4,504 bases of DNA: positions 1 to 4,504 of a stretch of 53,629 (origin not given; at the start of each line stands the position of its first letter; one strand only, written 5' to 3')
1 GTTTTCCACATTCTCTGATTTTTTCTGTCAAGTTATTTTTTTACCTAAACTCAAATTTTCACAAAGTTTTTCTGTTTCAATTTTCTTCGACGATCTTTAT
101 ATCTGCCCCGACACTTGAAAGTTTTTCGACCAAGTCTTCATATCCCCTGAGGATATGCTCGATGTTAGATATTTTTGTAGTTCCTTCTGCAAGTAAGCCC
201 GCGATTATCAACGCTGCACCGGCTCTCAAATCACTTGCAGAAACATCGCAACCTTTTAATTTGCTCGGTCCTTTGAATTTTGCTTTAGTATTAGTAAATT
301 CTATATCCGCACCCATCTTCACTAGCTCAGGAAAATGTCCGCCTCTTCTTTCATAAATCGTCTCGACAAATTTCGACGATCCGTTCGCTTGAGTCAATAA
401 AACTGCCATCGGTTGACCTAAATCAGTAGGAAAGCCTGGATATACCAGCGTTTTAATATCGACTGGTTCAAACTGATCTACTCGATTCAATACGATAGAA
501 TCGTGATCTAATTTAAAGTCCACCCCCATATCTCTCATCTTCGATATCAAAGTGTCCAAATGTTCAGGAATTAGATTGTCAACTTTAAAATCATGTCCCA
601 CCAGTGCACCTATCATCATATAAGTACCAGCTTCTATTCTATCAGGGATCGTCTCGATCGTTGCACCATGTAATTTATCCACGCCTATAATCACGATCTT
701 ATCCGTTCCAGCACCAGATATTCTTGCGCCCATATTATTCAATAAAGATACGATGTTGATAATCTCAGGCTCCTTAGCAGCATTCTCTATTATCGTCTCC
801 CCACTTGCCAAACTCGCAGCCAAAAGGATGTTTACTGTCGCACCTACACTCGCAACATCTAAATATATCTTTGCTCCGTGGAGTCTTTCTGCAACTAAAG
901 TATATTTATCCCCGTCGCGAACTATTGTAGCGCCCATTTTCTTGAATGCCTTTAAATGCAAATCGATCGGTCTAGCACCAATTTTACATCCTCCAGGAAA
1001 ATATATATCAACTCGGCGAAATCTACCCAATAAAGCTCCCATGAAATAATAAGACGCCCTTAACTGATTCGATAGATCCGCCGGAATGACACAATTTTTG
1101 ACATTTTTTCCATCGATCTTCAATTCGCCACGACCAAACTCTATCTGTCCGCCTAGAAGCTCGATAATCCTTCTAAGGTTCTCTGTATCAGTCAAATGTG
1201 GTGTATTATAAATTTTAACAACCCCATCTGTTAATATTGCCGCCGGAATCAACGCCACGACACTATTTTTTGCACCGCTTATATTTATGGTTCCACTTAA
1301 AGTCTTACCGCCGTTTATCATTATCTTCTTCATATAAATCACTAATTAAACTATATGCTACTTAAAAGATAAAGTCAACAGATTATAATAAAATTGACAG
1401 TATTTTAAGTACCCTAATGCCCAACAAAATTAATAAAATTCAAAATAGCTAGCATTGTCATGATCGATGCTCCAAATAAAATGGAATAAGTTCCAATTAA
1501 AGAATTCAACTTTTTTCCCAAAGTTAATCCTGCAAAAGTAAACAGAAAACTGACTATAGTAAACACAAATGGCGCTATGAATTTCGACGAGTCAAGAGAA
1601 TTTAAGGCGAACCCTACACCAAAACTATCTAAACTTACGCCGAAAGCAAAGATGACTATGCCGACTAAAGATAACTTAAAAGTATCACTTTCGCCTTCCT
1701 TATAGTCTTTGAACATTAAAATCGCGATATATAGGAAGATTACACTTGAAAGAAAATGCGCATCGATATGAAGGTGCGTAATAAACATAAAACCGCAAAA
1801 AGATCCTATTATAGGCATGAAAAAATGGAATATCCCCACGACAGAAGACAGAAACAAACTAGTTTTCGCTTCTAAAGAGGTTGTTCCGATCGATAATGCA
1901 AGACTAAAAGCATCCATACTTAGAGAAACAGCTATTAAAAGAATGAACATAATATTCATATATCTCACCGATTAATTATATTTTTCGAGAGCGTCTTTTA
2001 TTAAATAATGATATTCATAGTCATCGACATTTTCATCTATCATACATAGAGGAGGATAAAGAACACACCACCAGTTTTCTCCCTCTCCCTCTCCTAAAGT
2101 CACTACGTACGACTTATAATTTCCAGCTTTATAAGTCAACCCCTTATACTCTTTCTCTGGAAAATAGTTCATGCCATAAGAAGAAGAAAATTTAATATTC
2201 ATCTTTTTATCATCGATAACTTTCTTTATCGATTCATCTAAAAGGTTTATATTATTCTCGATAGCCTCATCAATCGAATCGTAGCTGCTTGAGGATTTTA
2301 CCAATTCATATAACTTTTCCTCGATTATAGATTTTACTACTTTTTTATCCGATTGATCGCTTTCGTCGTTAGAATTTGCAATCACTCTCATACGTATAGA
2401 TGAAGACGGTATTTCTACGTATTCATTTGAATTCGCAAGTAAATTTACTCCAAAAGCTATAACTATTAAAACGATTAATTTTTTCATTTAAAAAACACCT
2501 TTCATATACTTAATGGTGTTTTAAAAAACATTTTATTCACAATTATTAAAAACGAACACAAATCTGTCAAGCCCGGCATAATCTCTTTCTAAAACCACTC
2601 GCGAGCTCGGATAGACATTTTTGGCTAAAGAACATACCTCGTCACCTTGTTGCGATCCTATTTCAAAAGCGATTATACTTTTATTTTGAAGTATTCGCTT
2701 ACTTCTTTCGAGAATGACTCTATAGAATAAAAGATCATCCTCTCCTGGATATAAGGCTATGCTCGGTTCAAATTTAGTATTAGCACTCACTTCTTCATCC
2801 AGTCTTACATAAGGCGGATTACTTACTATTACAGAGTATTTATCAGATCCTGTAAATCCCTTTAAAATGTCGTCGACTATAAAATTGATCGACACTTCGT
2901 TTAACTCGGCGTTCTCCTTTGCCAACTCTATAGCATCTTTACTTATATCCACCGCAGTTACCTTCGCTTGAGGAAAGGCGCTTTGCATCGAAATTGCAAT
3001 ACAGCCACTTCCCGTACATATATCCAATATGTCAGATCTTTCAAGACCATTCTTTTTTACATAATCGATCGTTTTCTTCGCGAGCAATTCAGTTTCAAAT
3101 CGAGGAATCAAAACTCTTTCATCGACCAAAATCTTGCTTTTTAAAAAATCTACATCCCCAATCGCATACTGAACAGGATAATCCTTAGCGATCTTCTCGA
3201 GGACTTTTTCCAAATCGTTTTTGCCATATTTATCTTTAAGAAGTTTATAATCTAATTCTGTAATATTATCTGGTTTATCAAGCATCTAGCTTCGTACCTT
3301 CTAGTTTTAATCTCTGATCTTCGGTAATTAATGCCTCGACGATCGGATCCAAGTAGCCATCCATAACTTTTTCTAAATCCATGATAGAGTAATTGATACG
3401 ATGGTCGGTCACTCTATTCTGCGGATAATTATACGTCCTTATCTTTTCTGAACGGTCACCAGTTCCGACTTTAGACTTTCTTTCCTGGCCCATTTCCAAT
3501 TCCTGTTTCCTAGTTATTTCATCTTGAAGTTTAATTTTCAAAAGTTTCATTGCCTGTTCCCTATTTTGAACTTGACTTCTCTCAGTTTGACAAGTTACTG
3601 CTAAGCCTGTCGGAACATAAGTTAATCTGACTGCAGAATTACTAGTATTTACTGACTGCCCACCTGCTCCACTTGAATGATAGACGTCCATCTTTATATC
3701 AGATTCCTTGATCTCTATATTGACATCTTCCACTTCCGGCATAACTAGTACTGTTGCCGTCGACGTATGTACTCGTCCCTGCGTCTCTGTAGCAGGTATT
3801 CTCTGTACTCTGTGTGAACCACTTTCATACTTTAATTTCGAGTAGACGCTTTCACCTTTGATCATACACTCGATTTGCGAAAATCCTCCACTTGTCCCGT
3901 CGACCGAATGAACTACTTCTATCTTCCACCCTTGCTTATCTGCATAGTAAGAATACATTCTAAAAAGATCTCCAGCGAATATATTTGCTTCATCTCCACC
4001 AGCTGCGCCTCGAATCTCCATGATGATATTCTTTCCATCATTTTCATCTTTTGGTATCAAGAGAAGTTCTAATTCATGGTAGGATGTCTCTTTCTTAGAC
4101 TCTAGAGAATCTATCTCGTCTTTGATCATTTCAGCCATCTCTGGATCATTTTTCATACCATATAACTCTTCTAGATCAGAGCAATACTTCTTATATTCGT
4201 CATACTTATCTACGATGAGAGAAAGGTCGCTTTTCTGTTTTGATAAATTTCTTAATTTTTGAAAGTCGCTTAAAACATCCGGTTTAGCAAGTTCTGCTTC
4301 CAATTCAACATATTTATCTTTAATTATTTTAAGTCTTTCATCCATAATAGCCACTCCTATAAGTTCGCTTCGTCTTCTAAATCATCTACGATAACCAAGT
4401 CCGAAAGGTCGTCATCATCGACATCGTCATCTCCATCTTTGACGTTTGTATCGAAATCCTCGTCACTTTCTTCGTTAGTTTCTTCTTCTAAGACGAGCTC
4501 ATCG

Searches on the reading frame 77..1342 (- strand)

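Call 23: search_protein_families(library=pfam, proteins=[window:77-1342:-], max_evalue=0.00001)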
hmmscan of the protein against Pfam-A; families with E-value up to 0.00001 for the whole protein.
window:77-1342:- (421 aa): 1 family
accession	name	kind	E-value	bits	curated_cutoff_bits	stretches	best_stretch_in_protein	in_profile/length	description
PF00275.25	EPSP_synthase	-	7.3e-88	295.5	22.8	1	10-408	2-417/417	EPSP synthase (3-phosphoshikimate 1-carboxyvinyltransferase)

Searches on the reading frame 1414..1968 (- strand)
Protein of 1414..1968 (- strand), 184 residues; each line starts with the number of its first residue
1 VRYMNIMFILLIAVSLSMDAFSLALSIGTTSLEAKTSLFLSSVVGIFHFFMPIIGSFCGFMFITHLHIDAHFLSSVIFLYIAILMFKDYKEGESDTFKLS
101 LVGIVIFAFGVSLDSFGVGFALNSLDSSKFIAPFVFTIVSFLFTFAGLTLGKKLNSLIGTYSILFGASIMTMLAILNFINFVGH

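Call 23: search_protein_families(library=pfam, proteins=[window:1414-1968:-], max_evalue=0.00001)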
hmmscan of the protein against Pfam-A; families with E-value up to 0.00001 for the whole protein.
window:1414-1968:- (184 aa): 1 family
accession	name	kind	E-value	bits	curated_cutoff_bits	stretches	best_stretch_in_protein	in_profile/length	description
PF02659.21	Mntp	-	4.3e-24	85.5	24.4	1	33-175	3-149/152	Putative manganese efflux pump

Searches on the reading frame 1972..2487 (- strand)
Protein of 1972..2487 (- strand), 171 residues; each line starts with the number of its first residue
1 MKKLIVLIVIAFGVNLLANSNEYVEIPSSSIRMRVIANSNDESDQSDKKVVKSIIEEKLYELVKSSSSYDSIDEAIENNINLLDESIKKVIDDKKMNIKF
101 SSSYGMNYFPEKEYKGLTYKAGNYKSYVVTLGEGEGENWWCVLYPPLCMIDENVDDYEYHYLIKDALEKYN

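Call 23: search_protein_families(library=pfam, proteins=[window:1972-2487:-], max_evalue=0.00001)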
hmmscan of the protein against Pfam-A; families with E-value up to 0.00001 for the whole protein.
window:1972-2487:- (171 aa): 1 family
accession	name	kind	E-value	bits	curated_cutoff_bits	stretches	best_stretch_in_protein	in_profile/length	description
PF09551.15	Spore_II_R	-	1.3e-36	126.3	25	1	29-152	3-126/128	Stage II sporulation protein R (spore_II_R)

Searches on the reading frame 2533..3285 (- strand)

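Call 8: search_protein_families(library=pfam, proteins=[window:2533-3285:-])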
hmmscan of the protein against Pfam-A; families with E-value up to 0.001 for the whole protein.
window:2533-3285:- (250 aa): 15 families
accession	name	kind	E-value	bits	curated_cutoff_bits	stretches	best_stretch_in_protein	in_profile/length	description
PF05175.20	MTS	-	1.7e-16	60.7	23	1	79-161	30-110/170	Methyltransferase small domain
PF13649.12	Methyltransf_25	-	8.3e-12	46.1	27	1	86-156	1-71/97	Methyltransferase domain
PF13847.12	Methyltransf_31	-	1.8e-11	44.3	27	1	85-156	6-81/145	Methyltransferase domain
PF06325.19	PrmA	-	1.2e-10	41.8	22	1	80-156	159-233/296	Ribosomal protein L11 methyltransferase (PrmA)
PF08242.18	Methyltransf_12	-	4.3e-06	27.8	30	1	87-155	1-71/98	Methyltransferase domain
PF08241.18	Methyltransf_11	-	1.9e-05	25.6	21.2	1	87-142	1-53/95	Methyltransferase domain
PF10294.15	Methyltransf_16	-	2.5e-05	24.5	21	1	68-131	32-94/174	Lysine methyltransferase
PF13489.12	Methyltransf_23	-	3e-05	24.2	27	1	72-156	12-88/164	Methyltransferase domain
PF07669.17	Eco57I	-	3.2e-05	24.5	25.3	1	123-207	60-132/171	Eco57I restriction-modification methylase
PF09445.16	Methyltransf_15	-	3.6e-05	23.8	22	1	86-158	4-80/165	RNA cap guanine-N2 methyltransferase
PF01170.24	UPF0020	-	5.3e-05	23.4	22.3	1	105-170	75-142/197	RMKL-like, methyltransferase domain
PF03602.21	Cons_hypoth95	-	7.3e-05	23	24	1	79-162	39-126/182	Conserved hypothetical protein 95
PF01209.24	Ubie_methyltran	-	0.00014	21.8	20.1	1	78-136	43-103/233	ubiE/COQ5 methyltransferase family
PF02475.24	TRM5-TYW2_MTfase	-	0.00022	21.7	28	1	84-134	38-88/164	TRM5/TYW2 methyltransferase domain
PF02005.22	TRM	-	0.00044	20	27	1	72-134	39-101/376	N2,N2-dimethylguanosine tRNA methyltransferase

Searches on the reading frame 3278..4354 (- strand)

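Call 8: search_protein_families(library=pfam, proteins=[window:3278-4354:-])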
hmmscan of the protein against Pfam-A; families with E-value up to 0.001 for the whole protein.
window:3278-4354:- (358 aa): 2 families
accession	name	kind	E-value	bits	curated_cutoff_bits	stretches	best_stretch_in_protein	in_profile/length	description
PF03462.23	PCRF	-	1.3e-69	234.4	24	1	11-202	1-194/194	PCRF domain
PF00472.26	RF-1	-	8.5e-39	132.5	35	1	210-319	2-116/116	RF-1 domain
